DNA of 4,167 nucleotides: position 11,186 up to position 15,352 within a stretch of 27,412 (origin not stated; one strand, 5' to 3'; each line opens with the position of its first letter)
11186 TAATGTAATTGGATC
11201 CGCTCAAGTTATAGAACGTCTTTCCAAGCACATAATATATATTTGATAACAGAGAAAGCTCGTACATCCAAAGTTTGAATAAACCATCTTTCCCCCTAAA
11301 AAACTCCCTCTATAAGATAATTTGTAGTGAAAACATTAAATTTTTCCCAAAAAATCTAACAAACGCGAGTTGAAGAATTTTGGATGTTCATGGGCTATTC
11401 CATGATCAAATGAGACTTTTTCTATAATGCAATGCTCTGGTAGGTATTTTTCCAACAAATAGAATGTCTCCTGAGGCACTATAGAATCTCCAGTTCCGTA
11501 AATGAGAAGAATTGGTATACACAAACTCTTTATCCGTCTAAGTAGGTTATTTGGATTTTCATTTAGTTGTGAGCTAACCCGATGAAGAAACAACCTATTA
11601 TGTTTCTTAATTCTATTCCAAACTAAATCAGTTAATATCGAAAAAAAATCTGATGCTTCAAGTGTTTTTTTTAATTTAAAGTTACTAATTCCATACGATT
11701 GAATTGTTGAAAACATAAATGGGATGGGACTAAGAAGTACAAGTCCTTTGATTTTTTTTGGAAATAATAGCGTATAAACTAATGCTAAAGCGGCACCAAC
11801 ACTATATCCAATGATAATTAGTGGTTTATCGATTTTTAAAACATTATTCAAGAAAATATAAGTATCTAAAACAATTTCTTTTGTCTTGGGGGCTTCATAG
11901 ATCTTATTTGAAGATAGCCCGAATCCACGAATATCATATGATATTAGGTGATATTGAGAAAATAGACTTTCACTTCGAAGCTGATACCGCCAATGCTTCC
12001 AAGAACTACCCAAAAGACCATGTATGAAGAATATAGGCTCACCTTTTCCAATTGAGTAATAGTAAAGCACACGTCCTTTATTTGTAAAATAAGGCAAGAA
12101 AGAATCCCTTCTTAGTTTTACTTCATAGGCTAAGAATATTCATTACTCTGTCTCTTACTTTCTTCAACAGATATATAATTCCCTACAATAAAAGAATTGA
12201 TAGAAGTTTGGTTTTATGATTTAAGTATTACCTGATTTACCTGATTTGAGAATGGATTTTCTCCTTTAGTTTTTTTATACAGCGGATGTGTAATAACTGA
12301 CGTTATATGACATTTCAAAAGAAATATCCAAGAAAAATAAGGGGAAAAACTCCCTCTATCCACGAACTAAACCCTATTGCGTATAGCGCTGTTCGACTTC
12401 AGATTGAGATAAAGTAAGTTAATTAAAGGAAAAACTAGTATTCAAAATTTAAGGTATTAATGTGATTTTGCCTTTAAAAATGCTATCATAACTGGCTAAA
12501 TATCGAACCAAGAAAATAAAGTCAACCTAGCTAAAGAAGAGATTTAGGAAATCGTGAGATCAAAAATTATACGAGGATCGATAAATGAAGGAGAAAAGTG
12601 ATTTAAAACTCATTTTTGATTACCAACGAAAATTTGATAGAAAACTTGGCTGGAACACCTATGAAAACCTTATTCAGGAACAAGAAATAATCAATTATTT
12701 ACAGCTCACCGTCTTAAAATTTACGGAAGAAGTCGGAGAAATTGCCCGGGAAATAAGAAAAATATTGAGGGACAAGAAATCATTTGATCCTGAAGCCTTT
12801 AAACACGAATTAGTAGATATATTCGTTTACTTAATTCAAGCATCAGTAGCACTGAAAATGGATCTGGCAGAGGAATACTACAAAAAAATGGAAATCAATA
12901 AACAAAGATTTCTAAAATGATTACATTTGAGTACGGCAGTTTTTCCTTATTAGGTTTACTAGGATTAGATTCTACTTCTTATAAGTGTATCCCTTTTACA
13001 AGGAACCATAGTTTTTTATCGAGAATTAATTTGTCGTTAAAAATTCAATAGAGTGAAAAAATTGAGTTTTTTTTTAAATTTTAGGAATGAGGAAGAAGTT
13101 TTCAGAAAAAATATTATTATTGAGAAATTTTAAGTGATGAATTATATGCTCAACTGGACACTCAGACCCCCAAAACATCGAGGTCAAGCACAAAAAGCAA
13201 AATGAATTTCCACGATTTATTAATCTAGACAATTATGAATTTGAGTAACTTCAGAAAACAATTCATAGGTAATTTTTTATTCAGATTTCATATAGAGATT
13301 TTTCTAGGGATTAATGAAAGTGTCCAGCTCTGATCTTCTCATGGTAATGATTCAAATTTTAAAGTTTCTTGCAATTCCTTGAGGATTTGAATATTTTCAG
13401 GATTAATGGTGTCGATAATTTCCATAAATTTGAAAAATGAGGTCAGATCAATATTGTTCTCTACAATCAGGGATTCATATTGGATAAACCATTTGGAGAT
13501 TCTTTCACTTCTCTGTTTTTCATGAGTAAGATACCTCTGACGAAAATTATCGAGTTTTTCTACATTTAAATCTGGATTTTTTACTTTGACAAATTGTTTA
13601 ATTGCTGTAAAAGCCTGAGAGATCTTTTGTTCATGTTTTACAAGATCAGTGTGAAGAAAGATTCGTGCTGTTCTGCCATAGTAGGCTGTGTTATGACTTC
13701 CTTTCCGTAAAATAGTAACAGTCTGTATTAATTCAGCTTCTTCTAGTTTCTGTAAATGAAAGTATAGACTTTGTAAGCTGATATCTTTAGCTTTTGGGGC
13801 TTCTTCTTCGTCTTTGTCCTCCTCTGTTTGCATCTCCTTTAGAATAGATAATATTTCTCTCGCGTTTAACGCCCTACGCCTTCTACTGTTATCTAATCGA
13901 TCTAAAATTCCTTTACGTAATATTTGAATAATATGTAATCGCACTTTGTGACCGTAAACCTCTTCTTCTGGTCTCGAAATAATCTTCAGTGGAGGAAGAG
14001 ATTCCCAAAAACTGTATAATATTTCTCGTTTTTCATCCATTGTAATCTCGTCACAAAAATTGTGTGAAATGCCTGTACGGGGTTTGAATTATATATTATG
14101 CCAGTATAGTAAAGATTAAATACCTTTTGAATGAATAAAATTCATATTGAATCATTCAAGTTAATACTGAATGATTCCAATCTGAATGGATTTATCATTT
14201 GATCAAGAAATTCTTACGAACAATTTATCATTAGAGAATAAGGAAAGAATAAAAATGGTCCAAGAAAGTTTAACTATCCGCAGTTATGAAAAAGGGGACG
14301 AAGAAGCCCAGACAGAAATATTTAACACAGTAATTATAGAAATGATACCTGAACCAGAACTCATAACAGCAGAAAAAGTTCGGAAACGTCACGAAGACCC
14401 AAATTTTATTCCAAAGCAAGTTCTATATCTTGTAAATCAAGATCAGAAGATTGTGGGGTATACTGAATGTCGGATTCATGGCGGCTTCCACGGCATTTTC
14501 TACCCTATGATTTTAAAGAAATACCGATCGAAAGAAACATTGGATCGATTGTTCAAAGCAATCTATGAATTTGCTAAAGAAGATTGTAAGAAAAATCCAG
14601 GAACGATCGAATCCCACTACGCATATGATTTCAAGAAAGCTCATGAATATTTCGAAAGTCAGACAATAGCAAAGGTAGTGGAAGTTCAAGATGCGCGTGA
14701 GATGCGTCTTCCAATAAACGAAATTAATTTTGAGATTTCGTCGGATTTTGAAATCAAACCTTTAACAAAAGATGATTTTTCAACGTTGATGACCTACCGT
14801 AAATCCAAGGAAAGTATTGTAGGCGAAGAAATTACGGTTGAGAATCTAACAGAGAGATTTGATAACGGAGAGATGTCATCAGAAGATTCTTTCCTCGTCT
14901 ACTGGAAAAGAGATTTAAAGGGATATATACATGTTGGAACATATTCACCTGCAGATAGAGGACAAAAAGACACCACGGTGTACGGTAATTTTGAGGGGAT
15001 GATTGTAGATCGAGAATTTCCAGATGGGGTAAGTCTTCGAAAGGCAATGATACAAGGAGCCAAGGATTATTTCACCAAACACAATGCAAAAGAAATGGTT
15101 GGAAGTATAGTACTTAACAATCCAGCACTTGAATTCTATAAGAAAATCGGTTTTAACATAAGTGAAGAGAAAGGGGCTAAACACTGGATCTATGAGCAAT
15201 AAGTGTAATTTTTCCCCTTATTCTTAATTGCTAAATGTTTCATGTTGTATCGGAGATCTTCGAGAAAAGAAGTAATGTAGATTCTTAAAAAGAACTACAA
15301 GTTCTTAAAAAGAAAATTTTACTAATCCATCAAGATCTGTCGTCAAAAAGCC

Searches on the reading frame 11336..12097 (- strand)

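Call 10: search_protein_families(library=pfam, proteins=[window:11336-12097:-], max_evalue=0.001)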
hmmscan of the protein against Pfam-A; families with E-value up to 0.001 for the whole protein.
window:11336-12097:- (253 aa): 7 families
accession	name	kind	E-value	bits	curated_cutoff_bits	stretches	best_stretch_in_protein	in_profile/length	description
PF00561.26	Abhydrolase_1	-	2.8e-21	76.7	25.8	1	21-130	2-110/245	alpha/beta hydrolase fold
PF12146.15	Hydrolase_4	-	2.1e-17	63.7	27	1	22-212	7-210/239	Serine aminopeptidase, S33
PF12697.13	Abhydrolase_6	-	1.4e-09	39.4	26.3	1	22-208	1-180/217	Alpha/beta hydrolase family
PF02230.22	Abhydrolase_2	-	1.5e-07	31.9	23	0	93-124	107-138/217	Phospholipase/Carboxylesterase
PF10230.15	LIDHydrolase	-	0.00015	22.1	27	0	82-125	71-119/262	Lipid-droplet associated hydrolase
PF03959.19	FSH1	-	0.00017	21.8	21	1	94-236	104-199/211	Serine hydrolase (FSH1)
PF03096.20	Ndr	-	0.00025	20.3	23.3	1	92-180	100-191/283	Ndr family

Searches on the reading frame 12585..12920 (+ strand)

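Call 11: search_protein_families(library=pfam, proteins=[window:12585-12920:+], max_evalue=0.001)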
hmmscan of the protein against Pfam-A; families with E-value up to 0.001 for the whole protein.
window:12585-12920:+ (111 aa): 2 families
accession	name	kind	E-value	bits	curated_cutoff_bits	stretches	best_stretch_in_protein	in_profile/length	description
PF03819.22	MazG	-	0.0005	20.7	22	1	42-89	6-46/74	MazG nucleotide pyrophosphohydrolase domain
PF08761.16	dUTPase_2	-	0.00065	20.5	22.9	0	6-102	1-94/162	dUTPase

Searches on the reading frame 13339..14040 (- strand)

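Call 10: search_protein_families(library=pfam, proteins=[window:13339-14040:-], max_evalue=0.001)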
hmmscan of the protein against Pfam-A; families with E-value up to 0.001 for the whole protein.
window:13339-14040:- (233 aa): 1 family
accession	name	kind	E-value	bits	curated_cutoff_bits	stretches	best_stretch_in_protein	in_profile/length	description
PF12840.13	HTH_20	-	3.8e-05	24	27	1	41-105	13-48/51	Helix-turn-helix domain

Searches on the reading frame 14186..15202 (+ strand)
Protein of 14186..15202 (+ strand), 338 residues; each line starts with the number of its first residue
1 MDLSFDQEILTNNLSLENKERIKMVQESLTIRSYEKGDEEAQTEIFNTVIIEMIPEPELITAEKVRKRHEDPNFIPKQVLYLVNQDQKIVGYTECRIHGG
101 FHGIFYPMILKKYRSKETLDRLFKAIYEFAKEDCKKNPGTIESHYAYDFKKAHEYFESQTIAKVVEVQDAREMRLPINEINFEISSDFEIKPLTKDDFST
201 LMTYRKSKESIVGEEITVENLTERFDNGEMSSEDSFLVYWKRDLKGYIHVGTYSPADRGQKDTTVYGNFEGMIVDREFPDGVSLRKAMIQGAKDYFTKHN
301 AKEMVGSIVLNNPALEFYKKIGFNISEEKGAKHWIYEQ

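Call 10: search_protein_families(library=pfam, proteins=[window:14186-15202:+], max_evalue=0.001)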
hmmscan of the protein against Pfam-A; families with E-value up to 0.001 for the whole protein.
window:14186-15202:+ (338 aa): 3 families
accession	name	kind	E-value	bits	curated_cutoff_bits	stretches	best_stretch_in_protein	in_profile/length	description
PF13673.13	Acetyltransf_10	-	4.8e-08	33.5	23.6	0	213-335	14-119/128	Acetyltransferase (GNAT) domain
PF00583.31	Acetyltransf_1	-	1.5e-06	28.9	20.7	0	231-323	30-116/116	Acetyltransferase (GNAT) family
PF13508.13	Acetyltransf_7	-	7.8e-05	23.4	27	0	286-324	47-83/84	Acetyltransferase (GNAT) domain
